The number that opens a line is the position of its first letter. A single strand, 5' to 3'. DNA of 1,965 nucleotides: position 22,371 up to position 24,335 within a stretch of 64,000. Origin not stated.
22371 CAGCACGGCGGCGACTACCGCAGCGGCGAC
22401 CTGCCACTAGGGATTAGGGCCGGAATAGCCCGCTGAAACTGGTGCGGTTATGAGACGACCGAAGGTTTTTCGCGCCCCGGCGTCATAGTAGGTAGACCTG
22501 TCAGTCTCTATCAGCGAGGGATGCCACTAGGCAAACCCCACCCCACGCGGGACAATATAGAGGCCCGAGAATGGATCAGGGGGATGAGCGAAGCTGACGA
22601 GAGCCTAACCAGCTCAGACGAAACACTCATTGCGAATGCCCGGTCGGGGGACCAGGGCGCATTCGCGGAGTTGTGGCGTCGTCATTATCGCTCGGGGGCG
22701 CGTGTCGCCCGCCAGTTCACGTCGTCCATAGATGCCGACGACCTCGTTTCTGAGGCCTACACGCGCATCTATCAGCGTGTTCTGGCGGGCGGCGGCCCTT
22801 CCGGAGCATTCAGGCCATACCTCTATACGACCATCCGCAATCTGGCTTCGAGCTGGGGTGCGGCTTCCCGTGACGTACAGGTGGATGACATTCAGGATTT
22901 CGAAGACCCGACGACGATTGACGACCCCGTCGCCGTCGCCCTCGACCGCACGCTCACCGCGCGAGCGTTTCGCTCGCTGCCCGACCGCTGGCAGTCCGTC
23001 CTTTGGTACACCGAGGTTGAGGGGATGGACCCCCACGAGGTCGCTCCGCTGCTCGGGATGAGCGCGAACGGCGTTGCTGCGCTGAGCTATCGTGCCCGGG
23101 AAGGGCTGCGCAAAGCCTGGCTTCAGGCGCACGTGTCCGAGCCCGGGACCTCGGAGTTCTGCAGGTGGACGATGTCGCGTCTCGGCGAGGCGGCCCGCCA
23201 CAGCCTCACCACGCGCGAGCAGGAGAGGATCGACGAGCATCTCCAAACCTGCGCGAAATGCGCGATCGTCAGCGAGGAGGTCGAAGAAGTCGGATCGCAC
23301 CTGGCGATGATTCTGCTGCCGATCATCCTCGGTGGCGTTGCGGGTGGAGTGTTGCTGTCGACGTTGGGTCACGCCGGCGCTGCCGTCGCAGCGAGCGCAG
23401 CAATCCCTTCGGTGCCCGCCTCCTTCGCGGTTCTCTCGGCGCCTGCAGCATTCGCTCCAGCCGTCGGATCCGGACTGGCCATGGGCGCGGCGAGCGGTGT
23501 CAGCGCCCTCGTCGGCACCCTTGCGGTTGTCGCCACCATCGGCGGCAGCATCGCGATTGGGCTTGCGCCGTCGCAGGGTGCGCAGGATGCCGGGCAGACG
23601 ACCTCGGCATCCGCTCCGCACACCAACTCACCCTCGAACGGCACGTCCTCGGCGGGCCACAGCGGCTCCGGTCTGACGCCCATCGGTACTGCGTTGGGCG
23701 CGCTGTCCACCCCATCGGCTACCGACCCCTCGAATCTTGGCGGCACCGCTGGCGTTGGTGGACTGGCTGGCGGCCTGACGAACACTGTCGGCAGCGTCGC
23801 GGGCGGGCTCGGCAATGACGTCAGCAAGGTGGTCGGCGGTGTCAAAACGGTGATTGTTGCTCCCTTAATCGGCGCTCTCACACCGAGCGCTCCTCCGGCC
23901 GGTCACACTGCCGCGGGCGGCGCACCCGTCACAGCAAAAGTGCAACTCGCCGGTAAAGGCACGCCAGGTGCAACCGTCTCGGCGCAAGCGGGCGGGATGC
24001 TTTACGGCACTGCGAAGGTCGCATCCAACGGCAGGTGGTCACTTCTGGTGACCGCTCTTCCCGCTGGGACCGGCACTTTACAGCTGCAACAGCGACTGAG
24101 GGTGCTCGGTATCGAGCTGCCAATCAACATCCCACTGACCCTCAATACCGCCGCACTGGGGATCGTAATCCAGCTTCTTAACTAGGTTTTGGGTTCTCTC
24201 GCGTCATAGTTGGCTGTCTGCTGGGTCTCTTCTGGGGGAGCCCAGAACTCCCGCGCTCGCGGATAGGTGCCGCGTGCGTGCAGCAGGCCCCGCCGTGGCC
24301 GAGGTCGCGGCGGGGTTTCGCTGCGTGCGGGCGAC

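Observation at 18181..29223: Single-chain ECF sigma / ZAS anti-sigma / TM / Ig-like protein sandwiched between two giant paralogous secreted repeat proteins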

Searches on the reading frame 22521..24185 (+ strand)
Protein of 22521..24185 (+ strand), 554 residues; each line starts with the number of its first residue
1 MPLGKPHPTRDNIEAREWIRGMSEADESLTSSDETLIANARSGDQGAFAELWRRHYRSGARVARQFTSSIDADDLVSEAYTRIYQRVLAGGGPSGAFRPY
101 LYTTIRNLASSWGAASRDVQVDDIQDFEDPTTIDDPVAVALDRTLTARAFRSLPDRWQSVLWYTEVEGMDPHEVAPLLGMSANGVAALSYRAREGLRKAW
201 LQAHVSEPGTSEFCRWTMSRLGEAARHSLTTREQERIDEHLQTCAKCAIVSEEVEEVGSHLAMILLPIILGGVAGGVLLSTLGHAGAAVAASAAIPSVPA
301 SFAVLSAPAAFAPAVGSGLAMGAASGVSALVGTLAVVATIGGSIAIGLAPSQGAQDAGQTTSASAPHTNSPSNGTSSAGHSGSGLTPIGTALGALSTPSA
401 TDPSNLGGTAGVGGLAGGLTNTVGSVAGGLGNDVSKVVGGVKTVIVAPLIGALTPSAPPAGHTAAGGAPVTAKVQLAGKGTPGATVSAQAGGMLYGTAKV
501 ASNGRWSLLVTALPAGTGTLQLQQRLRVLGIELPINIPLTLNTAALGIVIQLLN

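Call 6: search_protein_families(library=pfam, proteins=[window:22521-24185:+], max_evalue=0.1)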
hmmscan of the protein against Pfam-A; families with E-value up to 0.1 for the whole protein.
window:22521-24185:+ (554 aa): 5 families
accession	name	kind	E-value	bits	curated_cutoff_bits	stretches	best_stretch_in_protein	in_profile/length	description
PF04542.20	Sigma70_r2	-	3.9e-07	30.2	24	1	51-109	1-61/71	Sigma-70 region 2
PF13490.11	zf-HC2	-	3.5e-06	27.4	22.2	1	214-248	1-35/35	Putative zinc-finger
PF16640.11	Big_3_5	-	0.00058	20.8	35.5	1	463-521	7-66/88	Bacterial Ig-like domain (group 3)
PF08281.18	Sigma70_r4_2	-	0.0024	17.9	25.7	1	148-194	6-52/54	Sigma-70, region 4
PF08361.16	TetR_C_2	-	0.094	13.2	22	0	223-276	44-94/121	MAATS-type transcriptional repressor, C-terminal region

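Call 7: search_protein_families(library=ncbifam, proteins=[window:22521-24185:+], max_evalue=0.1)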
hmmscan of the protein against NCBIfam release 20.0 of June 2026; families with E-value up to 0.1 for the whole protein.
window:22521-24185:+ (554 aa): 47 families (the best 25 are shown)
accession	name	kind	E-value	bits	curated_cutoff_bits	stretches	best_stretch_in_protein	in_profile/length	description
TIGR02937.1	sigma70-ECF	superfamily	5.6e-17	61.8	42.9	1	47-199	2-164/165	sigma-70 family RNA polymerase sigma factor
NF004113.0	PRK05602.1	equivalog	9.3e-16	58.1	208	1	20-202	19-203/211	RNA polymerase sigma factor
NF008888.0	PRK11922.1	equivalog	1.8e-14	54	204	1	23-199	7-195/231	RNA polymerase sigma factor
TIGR02983.1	SigE-fam_strep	subfamily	1e-10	41.8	141.55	1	43-199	3-157/162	SigE family RNA polymerase sigma factor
NF009166.1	PRK12513.1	equivalog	1.6e-10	41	206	1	29-199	5-185/193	RNA polymerase sigma factor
NF009171.0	PRK12518.1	equivalog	7.1e-10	39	208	1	25-202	6-185/191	RNA polymerase sigma factor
TIGR02985.1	Sig70_bacteroi1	subfamily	1.2e-08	35.3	126.4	1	47-199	2-161/162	RNA polymerase sigma-70 factor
NF007225.0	PRK09643.1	equivalog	2.2e-08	34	190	1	25-199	6-181/204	RNA polymerase sigma factor SigM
TIGR02939.1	RpoE_Sigma70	equivalog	3e-08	33.9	236.15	1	31-198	5-184/190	RNA polymerase sigma factor RpoE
NF009176.0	PRK12524.1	equivalog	6.1e-08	32.7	264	1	27-198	7-182/196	RNA polymerase sigma factor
NF007227.0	PRK09645.1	subfamily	1.9e-07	31.2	202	1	44-199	11-169/177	sigma-70 family RNA polymerase sigma factor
NF058625.1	sigma_PG0214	equivalog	1.9e-07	31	130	1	61-204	19-165/170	GFO_1088 family ECF-type sigma factor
NF007223.0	PRK09641.1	equivalog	2.1e-06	27.7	209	1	35-199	7-183/187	RNA polymerase sigma factor SigW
TIGR02952.1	Sig70_famx2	equivalog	2.5e-06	27.5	206.45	1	37-198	2-168/170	ECF subfamily RNA polymerase sigma factor, BldN family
NF006089.0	PRK08241.1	subfamily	5.1e-06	25.8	240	1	149-199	153-203/343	RNA polymerase subunit sigma-70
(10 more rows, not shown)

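Call 13: find_homologous_proteins(query=window:22521-24185:+)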
Query window:22521-24185:+ (554 aa): 1557 proteins with E <= 0.001 among 8000 candidates; the best 120 are listed.
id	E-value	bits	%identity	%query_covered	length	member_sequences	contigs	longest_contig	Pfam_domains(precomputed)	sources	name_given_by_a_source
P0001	0.0e+0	1188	100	100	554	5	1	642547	PF13490.12,PF04542.21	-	-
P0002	0.0e+0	1095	92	100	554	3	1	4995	PF04542.21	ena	-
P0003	1.1e-265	900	86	69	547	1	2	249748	PF04542.21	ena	-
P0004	1.7e-237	807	73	96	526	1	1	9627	PF13490.12,PF04542.21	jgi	-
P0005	6.5e-235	799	71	96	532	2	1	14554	PF13490.12,PF04542.21,PF17936.8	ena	-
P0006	1.0e-233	795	71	96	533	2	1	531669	PF04542.21,PF17936.8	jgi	jgi:RNA polymerase sigma factor (sigma-70 family)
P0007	1.8e-231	787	83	56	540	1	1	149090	PF04542.21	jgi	jgi:RNA polymerase sigma factor (sigma-70 family)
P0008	4.9e-230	783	68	96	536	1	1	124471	PF04542.21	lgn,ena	-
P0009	1.6e-228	778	69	96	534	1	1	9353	PF04542.21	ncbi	-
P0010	5.8e-228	776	67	96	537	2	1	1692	PF04542.21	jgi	jgi:RNA polymerase sigma factor (sigma-70 family)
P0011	1.7e-227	774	66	96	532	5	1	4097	PF04542.21,PF17936.8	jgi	jgi:RNA polymerase sigma factor (sigma-70 family)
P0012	1.4e-226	771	69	97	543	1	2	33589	PF04542.21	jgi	jgi:RNA polymerase sigma factor (sigma-70 family)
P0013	7.1e-226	769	70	97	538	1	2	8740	PF04542.21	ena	-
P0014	9.9e-226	768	70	96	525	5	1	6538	PF13490.12,PF04542.21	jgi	jgi:RNA polymerase sigma factor (sigma-70 family)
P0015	1.4e-225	768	69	97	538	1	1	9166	PF04542.21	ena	-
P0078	2.1e-169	583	59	89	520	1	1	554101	PF13490.12,PF04542.21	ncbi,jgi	ncbi:MAG TPA: sigma-70 family RNA polymerase sigma factor [Pseudolysinimonas sp.]|jgi:RNA polymerase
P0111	6.2e-162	558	56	91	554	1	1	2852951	PF04542.21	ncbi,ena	-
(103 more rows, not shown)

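Call 14: find_related_loci(query=window:22521-24185:+, collection=genome_contigs, flank=10000)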
Query window:22521-24185:+ (554 aa) in genome_contigs; peptide patterns used: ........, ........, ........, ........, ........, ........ (x = any residue, [..] = any of these).
482 stretches matched a pattern; 3 encode a relative of the query (tblastn E <= 1e-3); 3 distinct loci.
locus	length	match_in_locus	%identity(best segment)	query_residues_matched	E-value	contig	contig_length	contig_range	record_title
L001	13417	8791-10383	69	16-554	0e+0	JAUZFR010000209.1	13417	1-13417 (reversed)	MAG: Actinomycetota bacterium isolate BP_150 scaffold_1390369, whole genome shotgun sequence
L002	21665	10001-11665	65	8-554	0e+0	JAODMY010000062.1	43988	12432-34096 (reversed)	MAG: Glaciihabitans sp. isolate RYN_104 scaffold_492681, whole genome shotgun sequence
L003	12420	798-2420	68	21-554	0e+0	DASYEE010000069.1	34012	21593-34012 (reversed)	MAG TPA_asm: Galbitalea sp. isolate SMAG_U4977 k141_3382000, whole genome shotgun sequence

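Call 18: find_encoding_contigs(protein=P0006, flank=10000, max_places=2)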
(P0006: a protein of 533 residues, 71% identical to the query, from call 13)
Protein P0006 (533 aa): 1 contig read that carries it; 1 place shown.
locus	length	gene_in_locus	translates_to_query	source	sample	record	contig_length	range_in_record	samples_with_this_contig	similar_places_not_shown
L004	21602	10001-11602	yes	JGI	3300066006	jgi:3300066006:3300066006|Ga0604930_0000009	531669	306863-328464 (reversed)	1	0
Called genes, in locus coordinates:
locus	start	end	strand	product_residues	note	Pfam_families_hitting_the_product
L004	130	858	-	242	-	PF00702:Hydrolase, PF12710:HAD (weak), PF13419:HAD_2, PF13242:Hydrolase_like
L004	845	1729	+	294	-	PF08241:Methyltransf_11, PF13649:Methyltransf_25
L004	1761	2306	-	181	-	PF13302:Acetyltransf_3, PF00583:Acetyltransf_1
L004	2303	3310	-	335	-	PF00579:tRNA-synt_1b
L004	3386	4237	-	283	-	PF03372:Exo_endo_phos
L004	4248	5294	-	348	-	PF03631:Virul_fac_BrkB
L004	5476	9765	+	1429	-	PF16709:SCAB-Ig (faint), PF23197:IG_AIR9 (faint)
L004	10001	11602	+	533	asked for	PF17936:Big_6 (faint), PF04542:Sigma70_r2 (weak)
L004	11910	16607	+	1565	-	PF13715:CarbopepD_reg_2 (faint), PF17802:SpaA (faint), PF20598:DUF6795 (faint), PF13620:CarboxypepD_reg, PF17210:SdrD_B (weak), PF22904:NOMO1-like_2nd (weak)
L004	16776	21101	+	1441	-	PF13620:CarboxypepD_reg, PF16709:SCAB-Ig (faint)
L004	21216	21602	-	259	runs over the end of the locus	PF13085:Fer2_3, PF13187:Fer4_9 (faint), PF13183:Fer4_8, PF13237:Fer4_10, PF12838:Fer4_7 (weak), PF13534:Fer4_17 (weak)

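Call 19: find_encoding_contigs(protein=P0078, flank=10000, max_places=2)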
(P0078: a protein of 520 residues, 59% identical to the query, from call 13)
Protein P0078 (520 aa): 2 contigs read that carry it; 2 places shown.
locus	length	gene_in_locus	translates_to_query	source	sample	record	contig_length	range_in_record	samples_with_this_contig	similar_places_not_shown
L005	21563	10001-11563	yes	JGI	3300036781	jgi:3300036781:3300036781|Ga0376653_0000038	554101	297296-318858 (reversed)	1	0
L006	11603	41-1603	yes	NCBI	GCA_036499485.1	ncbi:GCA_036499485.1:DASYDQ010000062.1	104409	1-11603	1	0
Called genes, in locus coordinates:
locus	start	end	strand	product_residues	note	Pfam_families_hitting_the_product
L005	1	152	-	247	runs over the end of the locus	PF00702:Hydrolase, PF13419:HAD_2, PF13242:Hydrolase_like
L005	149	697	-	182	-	PF13302:Acetyltransf_3, PF00583:Acetyltransf_1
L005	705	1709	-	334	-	PF00579:tRNA-synt_1b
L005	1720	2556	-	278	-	PF03372:Exo_endo_phos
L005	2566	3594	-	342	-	PF03631:Virul_fac_BrkB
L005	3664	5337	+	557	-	PF05524:PEP-utilisers_N, PF00391:PEP-utilizers, PF02896:PEP-utilizers_C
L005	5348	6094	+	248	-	PF00106:adh_short, PF23441:SDR (weak), PF13561:adh_short_C2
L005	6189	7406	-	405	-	PF02770:Acyl-CoA_dh_M, PF00441:Acyl-CoA_dh_1, PF08028:Acyl-CoA_dh_2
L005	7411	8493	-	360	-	PF01636:APH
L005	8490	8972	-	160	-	PF01575:MaoC_dehydratas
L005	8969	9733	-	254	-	PF00106:adh_short, PF08659:KR, PF13561:adh_short_C2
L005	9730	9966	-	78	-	-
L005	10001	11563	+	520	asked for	PF04542:Sigma70_r2, PF13490:zf-HC2 (weak)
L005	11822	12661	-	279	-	PF13085:Fer2_3, PF13237:Fer4_10, PF12838:Fer4_7 (faint), PF13183:Fer4_8, PF13534:Fer4_17 (weak)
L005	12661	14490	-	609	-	PF01946:Thi4 (faint), PF00890:FAD_binding_2, PF03486:HI0933_like (faint), PF02910:Succ_DH_flav_C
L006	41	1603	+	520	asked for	PF04542:Sigma70_r2, PF13490:zf-HC2 (weak)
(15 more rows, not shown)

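Call 20: find_encoding_contigs(protein=P0111, flank=10000, max_places=2)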
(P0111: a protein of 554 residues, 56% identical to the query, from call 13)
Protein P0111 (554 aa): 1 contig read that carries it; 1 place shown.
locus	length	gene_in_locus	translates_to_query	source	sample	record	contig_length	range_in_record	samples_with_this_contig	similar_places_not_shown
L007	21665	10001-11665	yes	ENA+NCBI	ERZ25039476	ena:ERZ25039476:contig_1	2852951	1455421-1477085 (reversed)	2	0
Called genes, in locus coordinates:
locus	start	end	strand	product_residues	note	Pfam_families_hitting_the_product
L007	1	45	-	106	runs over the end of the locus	PF00005:ABC_tran (weak)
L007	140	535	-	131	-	PF00005:ABC_tran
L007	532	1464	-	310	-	PF00664:ABC_membrane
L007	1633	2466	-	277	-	PF01061:ABC2_membrane, PF12698:ABC2_membrane_3, PF12679:ABC2_membrane_2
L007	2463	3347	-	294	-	PF00005:ABC_tran, PF13304:AAA_21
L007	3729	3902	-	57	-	-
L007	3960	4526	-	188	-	-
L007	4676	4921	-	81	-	-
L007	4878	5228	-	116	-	PF13302:Acetyltransf_3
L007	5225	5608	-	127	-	PF00579:tRNA-synt_1b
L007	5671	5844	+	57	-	-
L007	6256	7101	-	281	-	PF03372:Exo_endo_phos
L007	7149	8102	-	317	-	PF03631:Virul_fac_BrkB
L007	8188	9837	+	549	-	PF05524:PEP-utilisers_N, PF00391:PEP-utilizers, PF02896:PEP-utilizers_C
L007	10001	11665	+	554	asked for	PF04542:Sigma70_r2 (weak)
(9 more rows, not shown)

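Call 40: find_related_loci(query=A1, collection=metagenome_contigs, flank=10000)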
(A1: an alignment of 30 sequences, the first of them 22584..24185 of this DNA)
Query A1 (533 aa) in metagenome_contigs; peptide patterns used: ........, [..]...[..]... (x = any residue, [..] = any of these).
455 stretches matched a pattern; 344 encode a relative of the query (tblastn E <= 1e-3); the best 80 are kept; 80 distinct loci.
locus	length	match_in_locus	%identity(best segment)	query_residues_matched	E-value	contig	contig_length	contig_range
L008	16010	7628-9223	71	1-533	0e+0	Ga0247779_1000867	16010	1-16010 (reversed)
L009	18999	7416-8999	68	1-533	0e+0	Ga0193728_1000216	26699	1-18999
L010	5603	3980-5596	66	1-529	0e+0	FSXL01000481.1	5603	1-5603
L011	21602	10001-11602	63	1-533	0e+0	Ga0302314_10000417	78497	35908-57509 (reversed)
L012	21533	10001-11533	64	10-532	0e+0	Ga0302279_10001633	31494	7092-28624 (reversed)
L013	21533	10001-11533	64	10-532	0e+0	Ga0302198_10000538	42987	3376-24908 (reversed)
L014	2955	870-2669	57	1-533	0e+0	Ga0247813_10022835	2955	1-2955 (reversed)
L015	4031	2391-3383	81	1-328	0e+0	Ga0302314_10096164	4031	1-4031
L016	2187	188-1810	56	1-533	0e+0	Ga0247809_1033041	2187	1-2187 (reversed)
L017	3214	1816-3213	58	1-490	0e+0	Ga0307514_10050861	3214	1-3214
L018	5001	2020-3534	56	1-531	1e-174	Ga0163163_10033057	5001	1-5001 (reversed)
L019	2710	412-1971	55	1-533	0e+0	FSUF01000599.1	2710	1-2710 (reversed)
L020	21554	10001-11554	56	1-533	2e-170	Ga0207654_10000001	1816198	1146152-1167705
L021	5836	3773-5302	56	1-533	1e-171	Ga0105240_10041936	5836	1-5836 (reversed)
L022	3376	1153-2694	55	1-533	3e-173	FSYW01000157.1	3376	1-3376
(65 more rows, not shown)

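Call 45: predict_structure(alignment_id=A1)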
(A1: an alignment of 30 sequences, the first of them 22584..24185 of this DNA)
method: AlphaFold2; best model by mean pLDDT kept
length: 533 residues; sequences in the alignment: 30
mean_pLDDT: 55.8   pTM: 0.28
mean pLDDT of the five models: 55.8, 53.3, 53.0, 47.3, 42.8
residues with pLDDT >= 90: 2; 70-90: 212; 50-70: 77; < 50: 242
segments of 3 or more residues with pLDDT < 50: 1-8, 93-112, 249-439, 444-449, 519-524, 526-533
pLDDT, mean of each block of 10 residues (from residue 1): 42 83 85 86 77 87 84 77 81 45 39 56 74 84 83 86 84 79 73 79 72 84 78 62 51 35 28 27 27 29 29 27 22 27 29 29 29 29 30 29 28 33 34 42 45 70 75 76 76 62 62 54 43 38
secondary structure, 60 per line:
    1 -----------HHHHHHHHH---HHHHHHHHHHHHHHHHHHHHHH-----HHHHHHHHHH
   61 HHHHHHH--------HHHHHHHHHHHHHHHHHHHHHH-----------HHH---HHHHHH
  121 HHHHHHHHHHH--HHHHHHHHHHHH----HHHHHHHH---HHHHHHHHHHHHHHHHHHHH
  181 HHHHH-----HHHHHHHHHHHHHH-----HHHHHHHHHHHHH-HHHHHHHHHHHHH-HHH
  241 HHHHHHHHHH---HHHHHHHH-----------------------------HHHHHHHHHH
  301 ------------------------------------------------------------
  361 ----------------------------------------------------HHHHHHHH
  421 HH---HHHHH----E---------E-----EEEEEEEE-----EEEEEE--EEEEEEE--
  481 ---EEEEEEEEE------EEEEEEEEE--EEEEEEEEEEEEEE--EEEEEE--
elements in order: H12-20 H24-45 H51-67 H76-97 H115-131 H134-145 H150-157 H161-185 H191-204 H210-222 H224-236 H238-250 H254-261 H291-300 H413-422 H426-430 E451-458 E464-469 E472-478 E484-492 E499-507 E510-523 E526-531

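Call 50: fold_search(model_id=the predicted structure, library=pdb)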
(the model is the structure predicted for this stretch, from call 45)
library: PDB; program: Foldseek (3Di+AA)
matches with E <= 10: 1141; with E <= 0.001: 17
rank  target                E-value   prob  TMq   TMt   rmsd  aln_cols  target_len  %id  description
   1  9m9e_F                7.5e-06  1.00  0.13  0.37  18.4       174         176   22  Structural Basis of Pausing During Transcription Initiation in Mycobacterium tuberculosis (released 2026-01-14)
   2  1or7_B                7.8e-06  1.00  0.15  0.46  16.4       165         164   23  Crystal Structure of Escherichia coli sigmaE with the Cytoplasmic Domain of its Anti-sigma RseA (released 2003-04-15)
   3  1or7_A                1.0e-05  1.00  0.15  0.42  17.6       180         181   24  Crystal Structure of Escherichia coli sigmaE with the Cytoplasmic Domain of its Anti-sigma RseA (released 2003-04-15)
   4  6dv9_F                1.1e-05  1.00  0.12  0.35  22.3       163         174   28  Crystal structure of Mycobacterium tuberculosis transcription initiation complex(ECF sigma factor L) containing 5nt RN (released 2019-02-20)
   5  8z6g_D                1.4e-05  1.00  0.15  0.44  16.7       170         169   23  the AlgU-MucAcyto complex structure in Pseudomonas aeruginosa (released 2024-05-08)
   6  6jbq_F                2.0e-05  1.00  0.15  0.42  22.9       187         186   21  CryoEM structure of Escherichia coli sigmaE transcription initiation complex containing 5nt of RNA (released 2019-05-29)
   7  6in7_B                2.6e-05  1.00  0.15  0.44  16.5       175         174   22  Crystal structure of AlgU in complex with MucA(cyto) (released 2019-07-24)
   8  8z6g_B                3.3e-05  1.00  0.15  0.45  16.6       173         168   22  the AlgU-MucAcyto complex structure in Pseudomonas aeruginosa (released 2024-05-08)
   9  6dxo_A                7.4e-05  1.00  0.13  0.49  15.7       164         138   20  1.8 A structure of RsbN-BldN complex. (released 2018-07-11)
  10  9n9q_C                1.4e-04  1.00  0.14  0.27  27.5       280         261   14  Cryo-EM structure of the RNA-guided transcription complex (released 2025-12-24)
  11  5wur_A                1.7e-04  1.00  0.15  0.48  14.7       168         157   19  Crystal structure of SigW in complex with its anti-sigma RsiW, an oxdized form (released 2017-03-29)
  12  4cxf_A                1.8e-04  1.00  0.14  0.45  15.0       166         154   28  Structure of CnrH in complex with the cytosolic domain of CnrY (released 2014-04-30)
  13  9m9d_F                3.0e-04  1.00  0.13  0.40  21.8       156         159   22  Structural Basis of Pausing During Transcription Initiation in Mycobacterium tuberculosis (released 2026-01-14)
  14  9m98_F                3.0e-04  1.00  0.13  0.39  22.0       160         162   22  Structural Basis of Pausing During Transcription Initiation in Mycobacterium tuberculosis (released 2026-01-14)
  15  5wuq_A                3.4e-04  1.00  0.15  0.47  14.9       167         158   20  Crystal structure of SigW in complex with its anti-sigma RsiW, a zinc binding form (released 2017-03-29)
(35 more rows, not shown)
